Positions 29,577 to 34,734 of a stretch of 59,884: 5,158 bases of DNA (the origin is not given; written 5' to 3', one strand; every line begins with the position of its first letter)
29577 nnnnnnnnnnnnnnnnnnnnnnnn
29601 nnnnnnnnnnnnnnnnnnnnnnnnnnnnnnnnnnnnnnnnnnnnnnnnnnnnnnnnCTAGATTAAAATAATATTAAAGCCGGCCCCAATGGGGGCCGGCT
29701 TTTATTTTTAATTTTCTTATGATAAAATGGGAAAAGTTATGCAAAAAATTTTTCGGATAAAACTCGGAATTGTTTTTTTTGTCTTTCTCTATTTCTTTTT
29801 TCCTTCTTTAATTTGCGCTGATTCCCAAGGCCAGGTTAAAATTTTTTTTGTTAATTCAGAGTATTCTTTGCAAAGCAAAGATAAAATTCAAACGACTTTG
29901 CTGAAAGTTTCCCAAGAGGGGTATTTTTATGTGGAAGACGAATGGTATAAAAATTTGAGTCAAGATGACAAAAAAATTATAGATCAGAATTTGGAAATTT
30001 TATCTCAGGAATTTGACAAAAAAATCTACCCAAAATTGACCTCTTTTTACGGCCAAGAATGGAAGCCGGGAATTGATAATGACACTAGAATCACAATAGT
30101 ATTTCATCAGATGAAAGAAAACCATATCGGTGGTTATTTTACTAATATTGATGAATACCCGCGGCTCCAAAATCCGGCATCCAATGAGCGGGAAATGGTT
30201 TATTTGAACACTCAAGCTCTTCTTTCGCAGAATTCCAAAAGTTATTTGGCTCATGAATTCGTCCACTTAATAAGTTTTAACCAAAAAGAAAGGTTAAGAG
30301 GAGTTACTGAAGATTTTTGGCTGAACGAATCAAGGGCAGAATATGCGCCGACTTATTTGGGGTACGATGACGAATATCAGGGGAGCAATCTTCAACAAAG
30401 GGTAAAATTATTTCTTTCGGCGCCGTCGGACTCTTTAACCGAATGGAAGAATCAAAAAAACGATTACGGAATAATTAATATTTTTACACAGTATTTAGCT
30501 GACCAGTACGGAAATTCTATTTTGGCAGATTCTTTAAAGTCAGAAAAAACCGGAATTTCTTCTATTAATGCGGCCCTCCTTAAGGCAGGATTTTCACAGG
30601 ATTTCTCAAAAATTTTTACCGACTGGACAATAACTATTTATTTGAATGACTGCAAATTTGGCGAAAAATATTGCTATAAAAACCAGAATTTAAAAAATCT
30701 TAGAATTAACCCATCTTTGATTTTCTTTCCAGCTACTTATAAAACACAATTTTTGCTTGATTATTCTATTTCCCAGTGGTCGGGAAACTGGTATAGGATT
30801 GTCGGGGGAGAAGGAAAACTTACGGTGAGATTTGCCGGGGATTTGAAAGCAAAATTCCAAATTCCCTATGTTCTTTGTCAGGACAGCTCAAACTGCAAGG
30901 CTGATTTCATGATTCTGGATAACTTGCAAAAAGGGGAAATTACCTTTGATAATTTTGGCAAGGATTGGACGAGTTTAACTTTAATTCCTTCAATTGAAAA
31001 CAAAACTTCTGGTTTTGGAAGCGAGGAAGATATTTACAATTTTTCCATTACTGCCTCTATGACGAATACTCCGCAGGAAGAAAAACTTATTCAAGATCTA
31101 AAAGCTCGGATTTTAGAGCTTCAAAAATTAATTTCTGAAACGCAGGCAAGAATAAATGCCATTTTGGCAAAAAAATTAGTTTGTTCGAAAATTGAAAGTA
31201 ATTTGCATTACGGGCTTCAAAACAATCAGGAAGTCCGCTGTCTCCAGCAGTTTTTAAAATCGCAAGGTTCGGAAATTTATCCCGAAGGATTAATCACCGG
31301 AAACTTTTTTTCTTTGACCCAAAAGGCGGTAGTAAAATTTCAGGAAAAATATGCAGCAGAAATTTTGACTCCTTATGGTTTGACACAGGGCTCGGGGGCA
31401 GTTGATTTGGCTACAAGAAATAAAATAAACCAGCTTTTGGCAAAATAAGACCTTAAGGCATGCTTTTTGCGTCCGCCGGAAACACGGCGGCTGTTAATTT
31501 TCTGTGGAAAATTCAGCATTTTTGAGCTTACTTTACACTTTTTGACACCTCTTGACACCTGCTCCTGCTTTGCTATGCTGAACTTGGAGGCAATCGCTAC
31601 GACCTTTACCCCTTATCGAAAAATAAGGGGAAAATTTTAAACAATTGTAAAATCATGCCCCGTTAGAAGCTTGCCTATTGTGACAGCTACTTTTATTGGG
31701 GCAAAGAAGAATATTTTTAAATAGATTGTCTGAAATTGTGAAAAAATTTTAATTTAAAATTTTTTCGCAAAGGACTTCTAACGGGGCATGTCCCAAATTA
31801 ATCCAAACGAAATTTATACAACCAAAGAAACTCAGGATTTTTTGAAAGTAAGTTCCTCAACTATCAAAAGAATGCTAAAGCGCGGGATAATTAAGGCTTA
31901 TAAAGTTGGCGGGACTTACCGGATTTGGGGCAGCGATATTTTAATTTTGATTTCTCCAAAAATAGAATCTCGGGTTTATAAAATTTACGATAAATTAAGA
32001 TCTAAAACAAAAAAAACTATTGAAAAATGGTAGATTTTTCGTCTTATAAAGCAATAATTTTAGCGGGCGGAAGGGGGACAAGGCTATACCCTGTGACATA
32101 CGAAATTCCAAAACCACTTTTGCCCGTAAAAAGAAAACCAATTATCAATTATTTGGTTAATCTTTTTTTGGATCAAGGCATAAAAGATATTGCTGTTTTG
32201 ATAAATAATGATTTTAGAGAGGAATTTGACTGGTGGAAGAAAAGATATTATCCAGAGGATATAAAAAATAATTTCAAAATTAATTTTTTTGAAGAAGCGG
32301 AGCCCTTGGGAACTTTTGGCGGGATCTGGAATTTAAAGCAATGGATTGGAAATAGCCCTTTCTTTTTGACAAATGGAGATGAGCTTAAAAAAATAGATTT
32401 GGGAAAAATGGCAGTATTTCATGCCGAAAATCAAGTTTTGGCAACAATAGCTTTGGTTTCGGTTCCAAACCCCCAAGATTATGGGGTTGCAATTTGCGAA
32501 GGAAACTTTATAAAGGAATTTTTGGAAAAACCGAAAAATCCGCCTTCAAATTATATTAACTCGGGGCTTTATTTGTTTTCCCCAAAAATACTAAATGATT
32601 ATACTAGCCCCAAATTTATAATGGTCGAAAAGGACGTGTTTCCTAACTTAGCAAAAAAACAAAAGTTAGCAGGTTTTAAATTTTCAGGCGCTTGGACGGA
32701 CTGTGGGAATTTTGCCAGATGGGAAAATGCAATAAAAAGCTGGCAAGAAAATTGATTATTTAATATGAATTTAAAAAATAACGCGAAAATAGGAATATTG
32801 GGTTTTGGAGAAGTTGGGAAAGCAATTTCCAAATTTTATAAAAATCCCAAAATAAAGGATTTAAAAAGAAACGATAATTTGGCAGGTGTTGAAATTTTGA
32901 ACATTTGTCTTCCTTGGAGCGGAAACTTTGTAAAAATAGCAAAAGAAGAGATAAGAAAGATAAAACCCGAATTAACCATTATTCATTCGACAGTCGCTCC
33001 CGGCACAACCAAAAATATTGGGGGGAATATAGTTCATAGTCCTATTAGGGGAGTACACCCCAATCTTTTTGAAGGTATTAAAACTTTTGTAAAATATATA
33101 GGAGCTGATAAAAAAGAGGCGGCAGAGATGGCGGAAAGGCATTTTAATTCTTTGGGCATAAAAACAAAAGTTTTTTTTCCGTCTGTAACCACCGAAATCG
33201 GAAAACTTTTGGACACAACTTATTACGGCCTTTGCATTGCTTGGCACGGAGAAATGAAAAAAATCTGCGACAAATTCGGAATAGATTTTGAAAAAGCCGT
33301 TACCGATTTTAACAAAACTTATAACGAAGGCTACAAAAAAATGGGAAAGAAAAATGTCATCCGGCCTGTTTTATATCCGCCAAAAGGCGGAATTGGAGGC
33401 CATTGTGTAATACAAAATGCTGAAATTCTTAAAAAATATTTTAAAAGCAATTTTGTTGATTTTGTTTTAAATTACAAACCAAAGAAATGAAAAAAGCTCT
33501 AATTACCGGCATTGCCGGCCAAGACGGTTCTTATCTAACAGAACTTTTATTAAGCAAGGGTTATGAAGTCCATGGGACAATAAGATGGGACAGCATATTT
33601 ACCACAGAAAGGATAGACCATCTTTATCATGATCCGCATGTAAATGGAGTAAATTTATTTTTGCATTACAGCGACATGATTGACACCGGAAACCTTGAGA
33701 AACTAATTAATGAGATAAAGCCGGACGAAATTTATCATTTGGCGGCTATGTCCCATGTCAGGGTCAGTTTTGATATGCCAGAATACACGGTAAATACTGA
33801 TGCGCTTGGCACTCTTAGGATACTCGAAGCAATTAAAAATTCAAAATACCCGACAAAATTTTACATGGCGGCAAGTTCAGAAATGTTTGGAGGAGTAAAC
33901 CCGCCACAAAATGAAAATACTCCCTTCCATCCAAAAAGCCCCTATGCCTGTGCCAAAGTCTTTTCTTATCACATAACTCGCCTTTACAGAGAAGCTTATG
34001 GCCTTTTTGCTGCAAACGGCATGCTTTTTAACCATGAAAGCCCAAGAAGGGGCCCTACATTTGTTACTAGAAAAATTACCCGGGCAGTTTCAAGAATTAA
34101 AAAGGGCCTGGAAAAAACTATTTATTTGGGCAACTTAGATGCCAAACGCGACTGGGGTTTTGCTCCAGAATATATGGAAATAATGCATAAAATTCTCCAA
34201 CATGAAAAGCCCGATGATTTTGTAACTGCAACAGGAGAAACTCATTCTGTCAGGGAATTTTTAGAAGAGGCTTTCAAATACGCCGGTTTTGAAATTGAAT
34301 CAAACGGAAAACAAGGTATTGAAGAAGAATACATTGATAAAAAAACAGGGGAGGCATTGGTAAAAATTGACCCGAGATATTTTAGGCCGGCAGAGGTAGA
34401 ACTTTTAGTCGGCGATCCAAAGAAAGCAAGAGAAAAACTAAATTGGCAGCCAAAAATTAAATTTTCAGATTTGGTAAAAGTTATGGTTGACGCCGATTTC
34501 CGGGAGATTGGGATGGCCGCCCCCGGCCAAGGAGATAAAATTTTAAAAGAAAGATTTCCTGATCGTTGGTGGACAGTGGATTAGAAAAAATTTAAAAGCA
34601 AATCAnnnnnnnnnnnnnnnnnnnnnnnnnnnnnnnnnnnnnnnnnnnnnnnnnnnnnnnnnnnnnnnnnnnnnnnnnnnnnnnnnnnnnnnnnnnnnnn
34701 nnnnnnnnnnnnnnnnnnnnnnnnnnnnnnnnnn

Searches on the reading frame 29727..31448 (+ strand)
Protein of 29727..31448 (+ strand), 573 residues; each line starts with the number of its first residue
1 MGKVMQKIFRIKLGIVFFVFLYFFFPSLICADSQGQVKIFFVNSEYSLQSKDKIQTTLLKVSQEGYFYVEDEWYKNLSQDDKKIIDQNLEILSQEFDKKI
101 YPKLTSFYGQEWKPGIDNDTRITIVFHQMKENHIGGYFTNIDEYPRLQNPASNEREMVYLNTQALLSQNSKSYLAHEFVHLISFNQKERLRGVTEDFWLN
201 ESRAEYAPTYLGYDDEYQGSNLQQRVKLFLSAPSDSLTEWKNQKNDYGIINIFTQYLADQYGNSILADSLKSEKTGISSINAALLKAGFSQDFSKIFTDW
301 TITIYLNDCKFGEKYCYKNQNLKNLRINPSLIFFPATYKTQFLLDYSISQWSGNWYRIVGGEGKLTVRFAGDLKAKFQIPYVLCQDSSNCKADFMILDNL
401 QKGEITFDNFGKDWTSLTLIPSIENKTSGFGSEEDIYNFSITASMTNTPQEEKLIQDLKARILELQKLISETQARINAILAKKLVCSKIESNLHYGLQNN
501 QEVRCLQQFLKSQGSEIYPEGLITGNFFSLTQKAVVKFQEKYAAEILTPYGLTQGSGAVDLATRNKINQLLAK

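Call 7: search_protein_families(library=pfam, proteins=[window:29727-31448:+], max_evalue=0.01)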
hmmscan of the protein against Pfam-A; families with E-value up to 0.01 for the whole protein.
window:29727-31448:+ (573 aa): 2 families
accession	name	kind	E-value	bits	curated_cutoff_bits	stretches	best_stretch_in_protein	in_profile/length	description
PF01471.23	PG_binding_1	-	0.00017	22.1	23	1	500-542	2-41/57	Putative peptidoglycan binding domain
PF14899.11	DUF4492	-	0.0017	18.7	27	1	1-43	16-59/63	Domain of unknown function (DUF4492)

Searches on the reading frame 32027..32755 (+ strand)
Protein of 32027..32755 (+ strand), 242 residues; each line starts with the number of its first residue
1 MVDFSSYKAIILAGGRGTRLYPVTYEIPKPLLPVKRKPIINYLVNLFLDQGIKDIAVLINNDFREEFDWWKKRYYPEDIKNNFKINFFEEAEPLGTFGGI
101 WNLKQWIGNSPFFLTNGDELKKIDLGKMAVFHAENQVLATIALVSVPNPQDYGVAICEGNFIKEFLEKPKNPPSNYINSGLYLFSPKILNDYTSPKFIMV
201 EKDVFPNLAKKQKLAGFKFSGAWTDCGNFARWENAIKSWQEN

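Call 5: search_protein_families(library=ncbifam, proteins=[window:32027-32755:+], max_evalue=0.00001)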
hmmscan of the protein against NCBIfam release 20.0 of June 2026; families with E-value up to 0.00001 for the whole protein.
window:32027-32755:+ (242 aa): 28 families (the best 25 are shown)
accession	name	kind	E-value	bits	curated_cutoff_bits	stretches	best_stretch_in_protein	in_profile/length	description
NF052502.1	man1P_GTase_Rv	exception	2.4e-41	141.8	440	1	8-229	2-220/352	mannose-1-phosphate guanylyltransferase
TIGR01208.1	rmlA_long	equivalog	4.7e-40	137.6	320.25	1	8-228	1-223/353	glucose-1-phosphate thymidylyltransferase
TIGR03992.1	Arch_glmU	subfamily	6.7e-36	124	292.1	1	8-228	2-216/393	bifunctional sugar-1-phosphate nucleotidylyltransferase/acetyltransferase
NF045761.1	NAMPUrTaseMurU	equivalog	2.9e-28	99.2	250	1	8-234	2-222/226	N-acetylmuramate alpha-1-phosphate uridylyltransferase MurU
NF041173.1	Sug_nt_acttase_Thmprot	equivalog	4e-27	95.2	600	1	8-228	2-216/405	bifunctional sugar-1-phosphate nucleotidylyltransferase/acetyltransferase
TIGR02623.1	G1P_cyt_trans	equivalog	2.7e-26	92.6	300.25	2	84-230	94-236/255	glucose-1-phosphate cytidylyltransferase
NF049965.1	GlMnHpPGnyltfHddC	equivalog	3.2e-25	89.1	300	1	8-204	2-187/221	D-glycero-D-manno-heptose 1-phosphate guanosyltransferase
TIGR01207.1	rmlA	equivalog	4.6e-22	78.4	360.65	1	8-188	1-179/286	glucose-1-phosphate thymidylyltransferase RfbA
TIGR01099.1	galU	equivalog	3.7e-21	75.9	326.8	1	8-232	3-258/261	UTP--glucose-1-phosphate uridylyltransferase GalU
NF041313.1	UDPGP_AglF_Halo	equivalog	3.9e-21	75.6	400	1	8-190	2-180/234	UTP--glucose-1-phosphate uridylyltransferase AglF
NF003670.0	PRK05293.1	equivalog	2.5e-20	72.8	470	1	114-231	123-250/382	glucose-1-phosphate adenylyltransferase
TIGR02091.1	glgC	equivalog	1.4e-19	70.4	424.9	1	113-230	117-250/364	glucose-1-phosphate adenylyltransferase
NF012024.0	PRK15480.1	equivalog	4.6e-18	65.3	588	1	7-189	4-184/292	glucose-1-phosphate thymidylyltransferase RfbA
NF002772.0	PRK02862.1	equivalog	6.5e-16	58.1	537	0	9-58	6-56/429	glucose-1-phosphate adenylyltransferase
NF001947.0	PRK00725.1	subfamily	2.8e-13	49.4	470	1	115-220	136-257/426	glucose-1-phosphate adenylyltransferase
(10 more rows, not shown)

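Call 6: search_protein_families(library=pfam, proteins=[window:32027-32755:+], max_evalue=0.00001)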
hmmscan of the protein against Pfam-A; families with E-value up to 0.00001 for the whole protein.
window:32027-32755:+ (242 aa): 2 families
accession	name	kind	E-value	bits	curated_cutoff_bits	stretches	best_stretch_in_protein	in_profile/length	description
PF00483.29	NTP_transferase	-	2.6e-41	142.2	21.2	1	8-235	1-238/245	Nucleotidyl transferase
PF12804.13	NTP_transf_3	-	2.6e-08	34.6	27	1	9-117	1-94/160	MobA-like NTP transferase domain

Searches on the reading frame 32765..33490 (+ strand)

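Call 5: search_protein_families(library=ncbifam, proteins=[window:32765-33490:+], max_evalue=0.00001)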
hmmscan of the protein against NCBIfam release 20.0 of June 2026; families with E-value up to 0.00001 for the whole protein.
window:32765-33490:+ (241 aa): 2 families
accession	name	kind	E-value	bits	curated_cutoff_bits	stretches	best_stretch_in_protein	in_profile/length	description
TIGR03026.1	NDP-sugDHase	subfamily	2.2e-11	43.2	189.8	1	56-228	99-278/413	nucleotide sugar dehydrogenase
NF040825.1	UDPMaNacDH_Arch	equivalog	1.7e-08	33.7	750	1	22-229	56-273/418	UDP-N-acetyl-D-mannosamine dehydrogenase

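Call 6: search_protein_families(library=pfam, proteins=[window:32765-33490:+], max_evalue=0.00001)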
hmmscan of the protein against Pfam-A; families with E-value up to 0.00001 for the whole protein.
window:32765-33490:+ (241 aa): 1 family
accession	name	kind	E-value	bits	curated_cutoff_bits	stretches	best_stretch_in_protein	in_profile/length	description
PF00984.24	UDPG_MGDP_dh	-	4e-07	30.5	25.4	0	142-229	2-78/94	UDP-glucose/GDP-mannose dehydrogenase family, central domain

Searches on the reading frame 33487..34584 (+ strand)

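Call 5: search_protein_families(library=ncbifam, proteins=[window:33487-34584:+], max_evalue=0.00001)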
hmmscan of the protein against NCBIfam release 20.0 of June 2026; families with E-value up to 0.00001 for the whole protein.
window:33487-34584:+ (365 aa): 10 families
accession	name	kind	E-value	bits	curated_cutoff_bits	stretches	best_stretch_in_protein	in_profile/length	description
TIGR01472.1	gmd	equivalog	1.2e-153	511.3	415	1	2-340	1-341/342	GDP-mannose 4,6-dehydratase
TIGR04180.1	EDH_00030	hypoth_equivalog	3.7e-27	95.2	475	1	5-324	2-296/297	NAD-dependent 4,6-dehydratase LegB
TIGR01181.1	dTDP_gluc_dehyt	equivalog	1.3e-26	93.4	365.1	1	4-331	2-305/321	dTDP-glucose 4,6-dehydratase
TIGR02622.1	CDP_4_6_dhtase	equivalog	2.1e-22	79.7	278.45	1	2-171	5-172/352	CDP-glucose 4,6-dehydratase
TIGR01179.1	galE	equivalog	2.2e-17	62.9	262.3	1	4-170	2-162/332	UDP-glucose 4-epimerase GalE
NF007582.0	PRK10217.1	equivalog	4.9e-16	58.8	698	1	1-241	1-244/355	dTDP-glucose 4,6-dehydratase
NF007490.0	PRK10084.1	subfamily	2.3e-15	56.5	649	1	5-244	4-254/361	dTDP-glucose 4,6-dehydratase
NF043036.1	ErythonDh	equivalog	5.3e-11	42.3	325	1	3-160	2-156/321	D-erythronate dehydrogenase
NF011728.1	PRK15181.1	equivalog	2.8e-06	26.6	760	1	2-192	16-204/348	Vi polysaccharide biosynthesis UDP-N-acetylglucosaminuronic acid C-4 epimerase TviC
NF007956.0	PRK10675.1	subfamily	7.1e-06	25.4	394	0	4-163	3-159/338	UDP-glucose 4-epimerase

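Call 6: search_protein_families(library=pfam, proteins=[window:33487-34584:+], max_evalue=0.00001)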
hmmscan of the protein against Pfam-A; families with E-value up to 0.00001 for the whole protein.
window:33487-34584:+ (365 aa): 3 families
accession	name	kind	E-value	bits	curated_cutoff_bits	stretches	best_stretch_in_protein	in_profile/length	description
PF16363.11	GDP_Man_Dehyd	-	4.9e-139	463.8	27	1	5-333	1-332/332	GDP-mannose 4,6 dehydratase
PF01370.27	Epimerase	-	9.9e-64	215.4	20.9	1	4-245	1-237/240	NAD dependent epimerase/dehydratase family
PF02719.21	Polysacc_synt_2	-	1.3e-06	28.3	20.2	0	5-120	2-119/293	Polysaccharide biosynthesis protein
